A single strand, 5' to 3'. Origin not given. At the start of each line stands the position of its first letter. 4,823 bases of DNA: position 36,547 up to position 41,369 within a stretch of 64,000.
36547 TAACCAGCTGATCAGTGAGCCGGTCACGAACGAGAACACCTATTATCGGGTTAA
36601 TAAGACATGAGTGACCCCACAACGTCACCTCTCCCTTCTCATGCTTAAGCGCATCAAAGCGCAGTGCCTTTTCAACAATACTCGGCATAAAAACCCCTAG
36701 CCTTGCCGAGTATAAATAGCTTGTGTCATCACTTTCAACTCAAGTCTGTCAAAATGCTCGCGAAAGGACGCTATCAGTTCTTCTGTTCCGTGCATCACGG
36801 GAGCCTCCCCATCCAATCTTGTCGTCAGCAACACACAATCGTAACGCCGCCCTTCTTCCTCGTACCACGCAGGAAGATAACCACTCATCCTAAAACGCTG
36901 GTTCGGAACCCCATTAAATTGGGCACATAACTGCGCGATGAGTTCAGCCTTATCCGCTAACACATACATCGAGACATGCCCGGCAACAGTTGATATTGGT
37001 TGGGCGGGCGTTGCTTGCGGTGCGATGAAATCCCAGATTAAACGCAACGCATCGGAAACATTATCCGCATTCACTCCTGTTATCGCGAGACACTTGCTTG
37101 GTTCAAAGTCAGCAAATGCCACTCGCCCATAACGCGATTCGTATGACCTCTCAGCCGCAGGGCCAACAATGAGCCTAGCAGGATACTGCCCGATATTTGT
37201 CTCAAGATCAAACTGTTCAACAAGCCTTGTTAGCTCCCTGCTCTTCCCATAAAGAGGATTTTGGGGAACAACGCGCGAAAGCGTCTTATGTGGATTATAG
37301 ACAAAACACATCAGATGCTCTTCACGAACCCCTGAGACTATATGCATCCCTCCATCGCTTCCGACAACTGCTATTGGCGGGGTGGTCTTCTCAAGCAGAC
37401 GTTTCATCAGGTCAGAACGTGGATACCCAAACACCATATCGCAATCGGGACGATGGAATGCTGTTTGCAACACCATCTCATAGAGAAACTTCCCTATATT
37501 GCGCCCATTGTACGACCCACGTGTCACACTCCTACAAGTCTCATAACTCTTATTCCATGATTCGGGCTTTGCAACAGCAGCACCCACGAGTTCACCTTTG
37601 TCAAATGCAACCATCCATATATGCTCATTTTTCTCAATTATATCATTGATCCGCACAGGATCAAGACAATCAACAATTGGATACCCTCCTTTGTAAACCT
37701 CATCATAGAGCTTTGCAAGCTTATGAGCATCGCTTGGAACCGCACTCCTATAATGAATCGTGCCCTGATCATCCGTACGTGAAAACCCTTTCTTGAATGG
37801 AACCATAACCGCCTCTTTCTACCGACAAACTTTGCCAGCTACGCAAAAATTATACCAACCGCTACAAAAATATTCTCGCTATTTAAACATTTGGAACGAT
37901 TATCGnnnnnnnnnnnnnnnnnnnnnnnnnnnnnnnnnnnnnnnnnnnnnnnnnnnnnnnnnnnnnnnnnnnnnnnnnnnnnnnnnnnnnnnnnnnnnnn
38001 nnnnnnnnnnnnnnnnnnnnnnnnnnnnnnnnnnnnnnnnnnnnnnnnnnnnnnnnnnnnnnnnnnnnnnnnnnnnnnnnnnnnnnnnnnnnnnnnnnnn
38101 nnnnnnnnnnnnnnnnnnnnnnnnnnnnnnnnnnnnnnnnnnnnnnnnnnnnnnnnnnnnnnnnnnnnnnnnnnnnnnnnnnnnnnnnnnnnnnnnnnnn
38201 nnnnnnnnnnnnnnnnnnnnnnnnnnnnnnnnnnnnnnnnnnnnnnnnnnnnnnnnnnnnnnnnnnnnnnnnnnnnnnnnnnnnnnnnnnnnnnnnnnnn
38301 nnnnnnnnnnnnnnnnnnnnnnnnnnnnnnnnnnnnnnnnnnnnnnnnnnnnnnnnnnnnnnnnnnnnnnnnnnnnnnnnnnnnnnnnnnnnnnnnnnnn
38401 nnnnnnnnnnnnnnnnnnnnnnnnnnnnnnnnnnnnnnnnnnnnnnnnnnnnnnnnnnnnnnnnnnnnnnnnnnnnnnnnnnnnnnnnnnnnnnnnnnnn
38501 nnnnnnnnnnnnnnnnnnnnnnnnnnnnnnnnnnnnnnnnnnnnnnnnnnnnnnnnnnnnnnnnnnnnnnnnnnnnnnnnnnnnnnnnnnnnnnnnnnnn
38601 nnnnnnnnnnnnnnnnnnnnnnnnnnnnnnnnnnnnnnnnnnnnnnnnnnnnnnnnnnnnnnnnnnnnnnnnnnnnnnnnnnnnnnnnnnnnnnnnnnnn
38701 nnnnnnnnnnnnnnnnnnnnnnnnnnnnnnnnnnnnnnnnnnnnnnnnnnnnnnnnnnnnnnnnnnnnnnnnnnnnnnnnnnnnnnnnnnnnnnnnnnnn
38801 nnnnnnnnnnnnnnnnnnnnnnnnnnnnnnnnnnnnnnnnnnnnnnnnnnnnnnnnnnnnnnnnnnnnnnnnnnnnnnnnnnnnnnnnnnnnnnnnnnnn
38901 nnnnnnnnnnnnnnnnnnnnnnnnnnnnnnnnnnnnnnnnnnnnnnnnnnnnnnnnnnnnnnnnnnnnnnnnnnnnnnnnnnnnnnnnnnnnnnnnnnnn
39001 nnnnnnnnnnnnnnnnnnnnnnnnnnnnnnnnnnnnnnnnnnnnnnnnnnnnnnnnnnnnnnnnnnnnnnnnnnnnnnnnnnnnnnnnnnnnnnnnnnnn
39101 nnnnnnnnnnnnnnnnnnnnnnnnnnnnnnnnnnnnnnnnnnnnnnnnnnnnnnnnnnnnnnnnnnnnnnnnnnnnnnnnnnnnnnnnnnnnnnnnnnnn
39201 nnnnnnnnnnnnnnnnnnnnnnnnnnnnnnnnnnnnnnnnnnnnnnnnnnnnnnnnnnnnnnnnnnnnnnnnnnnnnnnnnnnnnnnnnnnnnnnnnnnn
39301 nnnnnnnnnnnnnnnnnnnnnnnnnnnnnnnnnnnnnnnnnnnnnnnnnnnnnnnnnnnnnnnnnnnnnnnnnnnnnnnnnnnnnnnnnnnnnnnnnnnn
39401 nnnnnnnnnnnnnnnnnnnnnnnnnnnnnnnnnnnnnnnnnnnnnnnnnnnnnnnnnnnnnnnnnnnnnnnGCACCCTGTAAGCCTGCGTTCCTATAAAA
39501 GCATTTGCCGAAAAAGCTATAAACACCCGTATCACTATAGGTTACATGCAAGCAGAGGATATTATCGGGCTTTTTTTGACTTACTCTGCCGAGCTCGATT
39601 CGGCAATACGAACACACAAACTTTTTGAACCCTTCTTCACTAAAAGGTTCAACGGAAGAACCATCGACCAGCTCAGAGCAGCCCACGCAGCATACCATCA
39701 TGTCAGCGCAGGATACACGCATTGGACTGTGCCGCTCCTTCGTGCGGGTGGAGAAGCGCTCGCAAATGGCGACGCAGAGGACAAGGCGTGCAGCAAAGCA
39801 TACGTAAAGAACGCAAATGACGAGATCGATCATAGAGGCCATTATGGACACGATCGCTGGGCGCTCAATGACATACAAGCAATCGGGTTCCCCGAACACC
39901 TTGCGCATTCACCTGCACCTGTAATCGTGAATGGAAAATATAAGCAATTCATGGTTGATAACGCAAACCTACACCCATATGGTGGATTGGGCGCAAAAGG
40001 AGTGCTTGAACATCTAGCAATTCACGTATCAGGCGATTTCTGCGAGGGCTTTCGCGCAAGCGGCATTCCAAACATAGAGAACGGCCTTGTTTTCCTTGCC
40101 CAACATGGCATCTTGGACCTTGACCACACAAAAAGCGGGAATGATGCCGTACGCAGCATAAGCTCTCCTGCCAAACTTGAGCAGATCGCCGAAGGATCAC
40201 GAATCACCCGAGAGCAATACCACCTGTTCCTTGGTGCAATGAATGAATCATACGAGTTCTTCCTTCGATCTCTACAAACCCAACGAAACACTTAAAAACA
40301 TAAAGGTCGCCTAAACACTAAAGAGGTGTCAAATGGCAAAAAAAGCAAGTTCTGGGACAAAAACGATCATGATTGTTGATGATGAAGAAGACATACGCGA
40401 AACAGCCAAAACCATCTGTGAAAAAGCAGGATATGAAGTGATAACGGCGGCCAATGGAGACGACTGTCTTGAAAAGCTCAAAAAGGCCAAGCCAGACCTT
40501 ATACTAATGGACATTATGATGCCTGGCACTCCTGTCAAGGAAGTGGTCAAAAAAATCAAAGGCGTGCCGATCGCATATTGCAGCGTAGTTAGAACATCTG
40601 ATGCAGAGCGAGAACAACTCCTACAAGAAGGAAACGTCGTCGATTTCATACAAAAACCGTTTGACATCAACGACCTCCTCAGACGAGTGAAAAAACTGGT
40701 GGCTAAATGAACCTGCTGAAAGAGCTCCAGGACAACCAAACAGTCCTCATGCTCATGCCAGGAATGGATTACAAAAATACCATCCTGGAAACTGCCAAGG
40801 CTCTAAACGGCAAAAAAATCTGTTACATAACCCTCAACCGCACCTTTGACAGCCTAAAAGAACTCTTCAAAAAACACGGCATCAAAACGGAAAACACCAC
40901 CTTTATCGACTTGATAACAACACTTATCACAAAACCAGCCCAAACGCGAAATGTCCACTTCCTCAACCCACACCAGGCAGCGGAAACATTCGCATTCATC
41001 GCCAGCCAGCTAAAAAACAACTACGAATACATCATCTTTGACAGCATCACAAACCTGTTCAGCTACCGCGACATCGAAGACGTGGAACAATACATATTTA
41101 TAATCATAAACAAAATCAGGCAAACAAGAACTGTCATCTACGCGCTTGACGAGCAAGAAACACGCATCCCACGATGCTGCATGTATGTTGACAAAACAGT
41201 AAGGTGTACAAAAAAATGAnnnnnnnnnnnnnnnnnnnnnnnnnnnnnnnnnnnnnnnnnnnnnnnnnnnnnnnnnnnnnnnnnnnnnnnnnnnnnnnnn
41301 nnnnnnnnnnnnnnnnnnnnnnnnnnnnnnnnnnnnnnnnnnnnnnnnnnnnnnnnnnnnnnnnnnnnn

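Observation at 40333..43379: Response regulator / two degenerate KaiC-like paralogs / sensor kinase operon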

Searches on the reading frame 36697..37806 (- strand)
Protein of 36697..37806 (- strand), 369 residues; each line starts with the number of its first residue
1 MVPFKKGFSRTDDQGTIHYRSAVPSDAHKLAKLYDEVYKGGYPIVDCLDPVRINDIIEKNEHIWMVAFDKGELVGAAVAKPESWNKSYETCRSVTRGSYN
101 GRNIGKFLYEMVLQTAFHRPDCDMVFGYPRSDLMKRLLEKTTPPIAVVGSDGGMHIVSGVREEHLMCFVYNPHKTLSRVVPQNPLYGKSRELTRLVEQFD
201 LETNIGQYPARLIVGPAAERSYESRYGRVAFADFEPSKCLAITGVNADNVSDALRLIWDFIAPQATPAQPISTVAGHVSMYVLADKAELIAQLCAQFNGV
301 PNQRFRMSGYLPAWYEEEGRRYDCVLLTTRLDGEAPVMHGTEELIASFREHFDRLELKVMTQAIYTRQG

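Call 55: search_protein_families(library=pfam, proteins=[window:36697-37806:-], max_evalue=0.01)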
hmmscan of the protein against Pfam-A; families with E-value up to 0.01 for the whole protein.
window:36697-37806:- (369 aa): 1 family
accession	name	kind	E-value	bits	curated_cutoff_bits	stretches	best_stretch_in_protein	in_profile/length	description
PF00583.31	Acetyltransf_1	-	4.7e-07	30.5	20.7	1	46-124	18-95/116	Acetyltransferase (GNAT) family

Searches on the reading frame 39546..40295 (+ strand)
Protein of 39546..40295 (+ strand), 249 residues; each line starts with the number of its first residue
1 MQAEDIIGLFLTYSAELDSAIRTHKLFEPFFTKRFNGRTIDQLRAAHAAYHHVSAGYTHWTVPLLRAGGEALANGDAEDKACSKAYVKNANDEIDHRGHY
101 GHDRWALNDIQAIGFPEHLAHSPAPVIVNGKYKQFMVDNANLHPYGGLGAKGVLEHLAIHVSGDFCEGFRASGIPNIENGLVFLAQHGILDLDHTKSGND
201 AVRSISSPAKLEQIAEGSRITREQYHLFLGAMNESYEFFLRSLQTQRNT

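Call 3: search_protein_families(library=pfam, proteins=[window:39546-40295:+], max_evalue=1)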
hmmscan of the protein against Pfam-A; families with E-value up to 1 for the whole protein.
window:39546-40295:+ (249 aa): 1 family
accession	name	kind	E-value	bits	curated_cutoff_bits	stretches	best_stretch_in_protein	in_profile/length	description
PF14518.11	Haem_oxygenas_2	-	3.9e-06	27.2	28.9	1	51-219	11-170/177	Iron-containing redox enzyme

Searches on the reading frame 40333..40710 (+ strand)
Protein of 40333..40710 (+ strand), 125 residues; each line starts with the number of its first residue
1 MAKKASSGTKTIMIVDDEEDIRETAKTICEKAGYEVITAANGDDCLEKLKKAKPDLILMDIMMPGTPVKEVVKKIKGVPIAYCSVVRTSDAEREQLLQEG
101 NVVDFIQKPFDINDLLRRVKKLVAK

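Call 3: search_protein_families(library=pfam, proteins=[window:40333-40710:+], max_evalue=1)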
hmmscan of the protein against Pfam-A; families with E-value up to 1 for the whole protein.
window:40333-40710:+ (125 aa): 6 families
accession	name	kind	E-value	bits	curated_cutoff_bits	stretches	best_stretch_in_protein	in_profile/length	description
PF00072.30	Response_reg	-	9.6e-22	77.7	30.2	1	12-119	1-110/111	Response regulator receiver domain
PF23198.2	PDE8A_N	-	2.8e-05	24.5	29.6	1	6-61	7-62/147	PDE8A-like, N-terminal domain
PF06490.17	FleQ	-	0.023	15.4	22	1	11-116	1-100/108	Flagellar regulatory protein FleQ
PF18428.7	BRCT_3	-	0.03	14.8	26.1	1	11-69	7-64/102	BRCA1 C Terminus (BRCT) domain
PF02310.24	B12-binding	-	0.044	14.1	32.1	1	26-74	21-74/121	B12 binding domain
PF05226.16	CHASE2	-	0.15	12.1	26.3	1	12-103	34-100/257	CHASE2 domain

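Call 4: search_protein_families(library=ncbifam, proteins=[window:40333-40710:+], max_evalue=1)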
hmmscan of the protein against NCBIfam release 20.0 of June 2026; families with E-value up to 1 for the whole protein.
window:40333-40710:+ (125 aa): 100 families (the best 25 are shown)
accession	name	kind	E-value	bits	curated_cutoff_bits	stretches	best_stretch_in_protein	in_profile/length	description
TIGR02154.1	PhoB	equivalog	4.8e-18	65.3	296.2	1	9-122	2-119/226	phosphate regulon transcriptional regulator PhoB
NF040534.1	resp_reg_YycF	equivalog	7e-18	64.7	340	1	10-121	1-113/231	response regulator YycF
NF045944.1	ResRegRpaBCyano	equivalog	1.1e-17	64.2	330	1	13-123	1-112/229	response regulator transcription factor RpaB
NF040689.1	MtrAB_MtrA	equivalog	3e-17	62.7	300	1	12-121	1-111/219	MtrAB system response regulator MtrA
NF046026.1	HisKinCckACaul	equivalog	3.9e-17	61.6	1000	1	4-123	553-676/678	cell cycle histidine kinase CckA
NF045717.1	DVU0259_DivK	exception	7.6e-17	61.6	160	1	10-123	3-116/117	DVU0259 family response regulator domain-containing protein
NF008469.0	PRK11361.1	equivalog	1.6e-16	60.1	714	1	9-119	4-116/461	acetoacetate metabolism transcriptional regulator AtoC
NF053854.1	RespRegPhoBBctds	equivalog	1.9e-16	60.1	270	1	12-123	1-115/225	two-component system response regulator PhoB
NF051870.1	NAssimRespRegNtrX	equivalog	3.9e-16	59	600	1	11-121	3-117/452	nitrogen assimilation response regulator NtrX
NF041733.1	resp_reg_CseB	equivalog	5.8e-16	58.6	350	1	11-123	2-115/228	two-component system response regulator CseB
NF033120.0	vanR_FM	exception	1.4e-15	57.6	460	1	11-120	5-115/231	vancomycin resistance response regulator transcription factor, VanR-F/VanR-M family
NF010076.0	PRK13557.1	subfamily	3.4e-15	55.5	631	1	4-123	410-533/540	histidine kinase famiy protein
NF052313.1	T9SS_RR_PorX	equivalog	6.5e-15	54.9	300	1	11-124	2-117/513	T9SS response regulator signal transducer PorX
NF047465.1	hybrid_HK_LvrA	exception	3.1e-14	52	1200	1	9-123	467-584/819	hybrid histidine kinase/response regulator LvrA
NF007546.0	PRK10161.1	equivalog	7e-14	51.9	471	1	10-123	3-120/229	phosphate response regulator transcription factor PhoB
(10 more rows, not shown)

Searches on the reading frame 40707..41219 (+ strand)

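Call 3: search_protein_families(library=pfam, proteins=[window:40707-41219:+], max_evalue=1)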
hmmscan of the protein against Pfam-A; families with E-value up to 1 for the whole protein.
window:40707-41219:+ (170 aa): 2 families
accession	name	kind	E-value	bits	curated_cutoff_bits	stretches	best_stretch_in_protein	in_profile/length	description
PF09084.16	NMT1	-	0.0027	18.1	20.5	1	27-85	85-143/216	NMT1/THI5 like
PF24336.1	DUF7504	-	0.019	15.9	27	1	109-144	118-153/179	Family of unknown function (DUF7504)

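Call 4: search_protein_families(library=ncbifam, proteins=[window:40707-41219:+], max_evalue=1)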
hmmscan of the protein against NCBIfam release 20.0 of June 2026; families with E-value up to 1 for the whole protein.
window:40707-41219:+ (170 aa): 1 family
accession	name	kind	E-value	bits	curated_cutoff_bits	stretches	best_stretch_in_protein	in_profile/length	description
NF004723.0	PRK06067.1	subfamily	0.045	13.3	194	1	35-148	62-172/243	flagellar accessory protein FlaH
